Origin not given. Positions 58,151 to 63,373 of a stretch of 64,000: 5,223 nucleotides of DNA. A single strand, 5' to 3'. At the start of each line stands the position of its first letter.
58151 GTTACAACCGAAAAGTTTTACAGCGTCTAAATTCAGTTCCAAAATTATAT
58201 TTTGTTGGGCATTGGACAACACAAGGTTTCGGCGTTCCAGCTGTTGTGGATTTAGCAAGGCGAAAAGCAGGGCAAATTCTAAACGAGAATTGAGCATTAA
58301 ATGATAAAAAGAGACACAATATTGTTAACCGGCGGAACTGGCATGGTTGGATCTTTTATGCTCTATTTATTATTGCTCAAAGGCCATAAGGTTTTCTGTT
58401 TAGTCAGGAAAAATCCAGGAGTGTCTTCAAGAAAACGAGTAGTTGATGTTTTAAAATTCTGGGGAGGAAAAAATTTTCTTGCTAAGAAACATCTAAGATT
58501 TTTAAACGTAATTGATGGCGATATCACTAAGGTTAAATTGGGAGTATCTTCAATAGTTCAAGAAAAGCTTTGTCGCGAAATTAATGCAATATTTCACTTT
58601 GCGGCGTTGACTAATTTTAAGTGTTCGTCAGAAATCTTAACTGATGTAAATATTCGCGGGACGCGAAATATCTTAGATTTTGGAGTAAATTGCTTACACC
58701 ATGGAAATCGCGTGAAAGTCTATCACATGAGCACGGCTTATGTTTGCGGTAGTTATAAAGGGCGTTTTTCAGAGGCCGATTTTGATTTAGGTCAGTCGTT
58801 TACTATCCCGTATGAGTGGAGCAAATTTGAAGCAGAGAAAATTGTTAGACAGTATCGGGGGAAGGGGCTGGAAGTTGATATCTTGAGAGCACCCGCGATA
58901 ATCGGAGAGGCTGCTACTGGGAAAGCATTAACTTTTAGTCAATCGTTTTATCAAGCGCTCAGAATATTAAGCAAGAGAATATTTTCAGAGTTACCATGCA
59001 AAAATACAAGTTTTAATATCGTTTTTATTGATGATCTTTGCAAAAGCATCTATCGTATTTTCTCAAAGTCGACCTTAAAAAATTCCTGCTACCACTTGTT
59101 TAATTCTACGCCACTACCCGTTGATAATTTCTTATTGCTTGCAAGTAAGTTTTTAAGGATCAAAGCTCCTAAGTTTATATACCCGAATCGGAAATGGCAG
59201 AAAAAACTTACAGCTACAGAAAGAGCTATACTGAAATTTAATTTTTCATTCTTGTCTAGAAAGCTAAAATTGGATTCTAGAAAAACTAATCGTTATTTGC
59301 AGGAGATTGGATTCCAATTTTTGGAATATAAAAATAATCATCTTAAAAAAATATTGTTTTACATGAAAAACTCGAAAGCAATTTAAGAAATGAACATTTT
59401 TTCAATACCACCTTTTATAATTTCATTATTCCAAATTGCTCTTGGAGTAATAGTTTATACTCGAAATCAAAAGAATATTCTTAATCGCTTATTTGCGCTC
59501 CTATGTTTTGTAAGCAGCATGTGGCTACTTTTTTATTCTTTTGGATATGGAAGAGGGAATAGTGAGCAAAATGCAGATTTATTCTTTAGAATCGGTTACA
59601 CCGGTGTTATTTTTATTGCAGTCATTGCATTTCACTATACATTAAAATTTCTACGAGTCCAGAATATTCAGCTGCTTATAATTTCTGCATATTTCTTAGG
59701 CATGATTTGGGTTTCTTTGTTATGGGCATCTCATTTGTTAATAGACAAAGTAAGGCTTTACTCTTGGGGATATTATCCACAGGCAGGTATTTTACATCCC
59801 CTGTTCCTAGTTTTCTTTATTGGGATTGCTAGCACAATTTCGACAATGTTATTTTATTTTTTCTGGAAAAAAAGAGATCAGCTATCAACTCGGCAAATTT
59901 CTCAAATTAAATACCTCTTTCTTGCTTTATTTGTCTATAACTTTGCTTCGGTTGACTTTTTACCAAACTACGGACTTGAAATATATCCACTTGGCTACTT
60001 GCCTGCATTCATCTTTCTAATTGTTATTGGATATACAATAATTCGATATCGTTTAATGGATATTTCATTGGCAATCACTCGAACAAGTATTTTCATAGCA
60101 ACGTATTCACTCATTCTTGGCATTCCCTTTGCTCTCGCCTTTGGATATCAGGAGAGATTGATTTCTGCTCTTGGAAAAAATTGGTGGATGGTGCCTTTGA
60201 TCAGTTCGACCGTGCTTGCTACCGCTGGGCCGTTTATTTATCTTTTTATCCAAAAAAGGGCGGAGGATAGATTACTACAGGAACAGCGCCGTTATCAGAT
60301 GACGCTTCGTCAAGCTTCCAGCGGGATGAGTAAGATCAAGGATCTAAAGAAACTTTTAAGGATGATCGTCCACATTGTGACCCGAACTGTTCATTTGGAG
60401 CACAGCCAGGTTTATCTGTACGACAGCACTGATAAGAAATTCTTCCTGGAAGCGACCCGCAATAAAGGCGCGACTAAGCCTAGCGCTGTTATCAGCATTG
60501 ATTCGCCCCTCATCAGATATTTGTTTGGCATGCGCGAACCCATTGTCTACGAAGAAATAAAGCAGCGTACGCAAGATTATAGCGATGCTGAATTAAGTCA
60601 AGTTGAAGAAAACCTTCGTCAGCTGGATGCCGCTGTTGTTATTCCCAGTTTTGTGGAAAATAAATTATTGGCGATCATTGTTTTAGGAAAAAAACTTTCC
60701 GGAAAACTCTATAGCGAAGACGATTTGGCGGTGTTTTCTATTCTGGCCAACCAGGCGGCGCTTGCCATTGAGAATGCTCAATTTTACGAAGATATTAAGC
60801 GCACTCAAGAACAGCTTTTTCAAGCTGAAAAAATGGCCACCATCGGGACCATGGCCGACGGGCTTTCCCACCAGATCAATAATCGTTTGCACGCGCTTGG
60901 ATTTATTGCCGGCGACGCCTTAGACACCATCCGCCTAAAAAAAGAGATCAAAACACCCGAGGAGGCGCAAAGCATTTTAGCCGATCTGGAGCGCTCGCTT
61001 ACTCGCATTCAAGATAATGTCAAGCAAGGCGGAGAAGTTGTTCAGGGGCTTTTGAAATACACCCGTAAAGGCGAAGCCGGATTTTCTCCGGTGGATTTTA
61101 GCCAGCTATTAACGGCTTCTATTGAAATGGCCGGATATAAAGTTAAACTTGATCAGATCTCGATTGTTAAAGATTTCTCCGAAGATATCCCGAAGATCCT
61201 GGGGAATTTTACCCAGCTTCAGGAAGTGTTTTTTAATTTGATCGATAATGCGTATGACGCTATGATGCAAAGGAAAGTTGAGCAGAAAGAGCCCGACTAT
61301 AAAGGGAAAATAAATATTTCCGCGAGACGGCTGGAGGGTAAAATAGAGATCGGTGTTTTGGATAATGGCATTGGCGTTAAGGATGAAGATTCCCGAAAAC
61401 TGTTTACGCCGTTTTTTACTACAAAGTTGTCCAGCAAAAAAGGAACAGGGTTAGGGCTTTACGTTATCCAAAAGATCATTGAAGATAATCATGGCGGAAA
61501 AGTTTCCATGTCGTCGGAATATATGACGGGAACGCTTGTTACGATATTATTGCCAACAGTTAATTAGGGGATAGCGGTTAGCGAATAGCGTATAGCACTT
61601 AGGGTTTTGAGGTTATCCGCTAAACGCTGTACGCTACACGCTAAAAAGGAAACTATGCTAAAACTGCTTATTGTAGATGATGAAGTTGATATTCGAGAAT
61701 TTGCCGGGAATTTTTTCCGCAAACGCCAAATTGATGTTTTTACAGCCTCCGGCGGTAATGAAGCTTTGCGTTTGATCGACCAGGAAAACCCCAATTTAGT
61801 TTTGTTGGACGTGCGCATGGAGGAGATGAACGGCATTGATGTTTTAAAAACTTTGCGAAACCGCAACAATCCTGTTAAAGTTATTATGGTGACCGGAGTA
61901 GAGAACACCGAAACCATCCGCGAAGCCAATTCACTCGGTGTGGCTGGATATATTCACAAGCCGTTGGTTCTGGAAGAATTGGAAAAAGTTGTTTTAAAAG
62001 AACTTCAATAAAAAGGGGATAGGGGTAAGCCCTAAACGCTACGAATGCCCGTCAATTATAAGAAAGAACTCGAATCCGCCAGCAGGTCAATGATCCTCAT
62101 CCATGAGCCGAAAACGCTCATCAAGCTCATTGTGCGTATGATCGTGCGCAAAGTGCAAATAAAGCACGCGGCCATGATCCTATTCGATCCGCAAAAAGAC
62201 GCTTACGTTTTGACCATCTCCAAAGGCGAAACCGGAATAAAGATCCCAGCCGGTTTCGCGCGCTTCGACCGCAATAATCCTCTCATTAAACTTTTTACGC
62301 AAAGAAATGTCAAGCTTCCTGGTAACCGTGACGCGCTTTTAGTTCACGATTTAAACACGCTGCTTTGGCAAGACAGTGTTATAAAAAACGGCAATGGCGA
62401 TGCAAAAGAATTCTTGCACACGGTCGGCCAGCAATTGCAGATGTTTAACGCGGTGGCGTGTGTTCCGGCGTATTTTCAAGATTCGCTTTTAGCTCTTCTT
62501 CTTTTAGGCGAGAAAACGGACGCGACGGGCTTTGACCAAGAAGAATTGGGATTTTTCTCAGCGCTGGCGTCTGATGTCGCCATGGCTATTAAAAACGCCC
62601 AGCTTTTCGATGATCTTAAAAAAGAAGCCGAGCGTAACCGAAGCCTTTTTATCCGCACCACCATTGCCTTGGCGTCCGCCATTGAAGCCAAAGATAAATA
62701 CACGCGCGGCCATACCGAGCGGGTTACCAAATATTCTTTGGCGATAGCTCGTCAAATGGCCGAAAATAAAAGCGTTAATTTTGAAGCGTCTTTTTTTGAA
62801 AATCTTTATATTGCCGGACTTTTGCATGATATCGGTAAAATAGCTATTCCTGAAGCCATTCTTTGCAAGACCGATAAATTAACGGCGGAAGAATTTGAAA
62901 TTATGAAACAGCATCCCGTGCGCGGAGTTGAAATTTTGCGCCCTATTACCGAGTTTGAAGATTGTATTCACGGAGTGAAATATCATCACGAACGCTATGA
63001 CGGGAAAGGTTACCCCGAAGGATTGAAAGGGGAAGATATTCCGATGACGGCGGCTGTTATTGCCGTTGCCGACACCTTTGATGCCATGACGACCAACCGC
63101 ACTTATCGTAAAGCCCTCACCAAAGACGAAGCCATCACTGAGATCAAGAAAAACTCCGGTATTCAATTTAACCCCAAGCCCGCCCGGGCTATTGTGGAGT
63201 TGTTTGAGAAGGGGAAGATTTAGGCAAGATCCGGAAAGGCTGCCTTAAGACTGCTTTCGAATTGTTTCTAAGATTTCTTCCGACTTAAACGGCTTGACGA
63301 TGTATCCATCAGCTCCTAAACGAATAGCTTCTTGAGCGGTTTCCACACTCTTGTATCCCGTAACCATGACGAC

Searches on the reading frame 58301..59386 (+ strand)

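Call 82: search_protein_families(library=pfam, proteins=[window:58301-59386:+], max_evalue=0.0001)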
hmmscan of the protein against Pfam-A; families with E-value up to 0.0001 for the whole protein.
window:58301-59386:+ (361 aa): 4 families
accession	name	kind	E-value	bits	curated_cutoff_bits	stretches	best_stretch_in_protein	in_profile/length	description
PF07993.18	NAD_binding_4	-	6.5e-42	143.9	20.1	1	9-250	1-258/258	Male sterility protein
PF01370.27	Epimerase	-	2.9e-19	69.9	20.9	1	7-256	1-227/240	NAD dependent epimerase/dehydratase family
PF16363.11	GDP_Man_Dehyd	-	6.4e-16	59.2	27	1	8-187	1-169/332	GDP-mannose 4,6 dehydratase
PF01073.25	3Beta_HSD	-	9.8e-11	41.6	22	1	10-285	3-268/280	3-beta hydroxysteroid dehydrogenase/isomerase family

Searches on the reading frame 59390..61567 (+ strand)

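Call 75: search_protein_families(library=pfam, proteins=[window:59390-61567:+], max_evalue=0.00001)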
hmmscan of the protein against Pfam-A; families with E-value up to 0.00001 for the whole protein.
window:59390-61567:+ (725 aa): 4 families
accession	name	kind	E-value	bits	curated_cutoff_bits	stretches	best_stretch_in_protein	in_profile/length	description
PF02518.31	HATPase_c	-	4.1e-22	79.1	26.4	1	608-723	4-109/111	Histidine kinase-, DNA gyrase B-, and HSP90-like ATPase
PF13492.12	GAF_3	-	1.2e-13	52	27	1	318-462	1-129/129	GAF domain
PF13185.12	GAF_2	-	3.3e-08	34.3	28.6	1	317-461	2-136/136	GAF domain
PF01590.32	GAF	-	7.5e-06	27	22.4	0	318-460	1-133/133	GAF domain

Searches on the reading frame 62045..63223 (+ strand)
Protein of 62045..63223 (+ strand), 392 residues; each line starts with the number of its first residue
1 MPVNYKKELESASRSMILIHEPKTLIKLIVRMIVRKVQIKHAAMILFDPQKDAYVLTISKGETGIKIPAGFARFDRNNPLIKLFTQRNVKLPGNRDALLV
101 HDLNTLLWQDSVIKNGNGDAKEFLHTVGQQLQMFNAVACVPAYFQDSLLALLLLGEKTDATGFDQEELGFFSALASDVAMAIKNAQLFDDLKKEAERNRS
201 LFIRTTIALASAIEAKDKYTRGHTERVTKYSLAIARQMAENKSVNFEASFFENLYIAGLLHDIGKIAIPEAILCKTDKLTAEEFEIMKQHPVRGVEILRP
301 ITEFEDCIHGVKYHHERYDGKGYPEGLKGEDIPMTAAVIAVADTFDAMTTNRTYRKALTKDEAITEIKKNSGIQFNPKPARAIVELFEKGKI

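Call 82: search_protein_families(library=pfam, proteins=[window:62045-63223:+], max_evalue=0.0001)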
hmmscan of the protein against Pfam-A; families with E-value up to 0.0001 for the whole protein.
window:62045-63223:+ (392 aa): 3 families
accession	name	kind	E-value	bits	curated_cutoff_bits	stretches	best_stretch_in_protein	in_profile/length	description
PF13487.12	HD_5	-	7.7e-39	133.6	27.2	1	210-377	4-168/170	HD domain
PF01966.28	HD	-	2e-20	73.6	22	1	222-348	3-116/116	HD domain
PF01590.32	GAF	-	6.2e-05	24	22.4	0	23-182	3-133/133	GAF domain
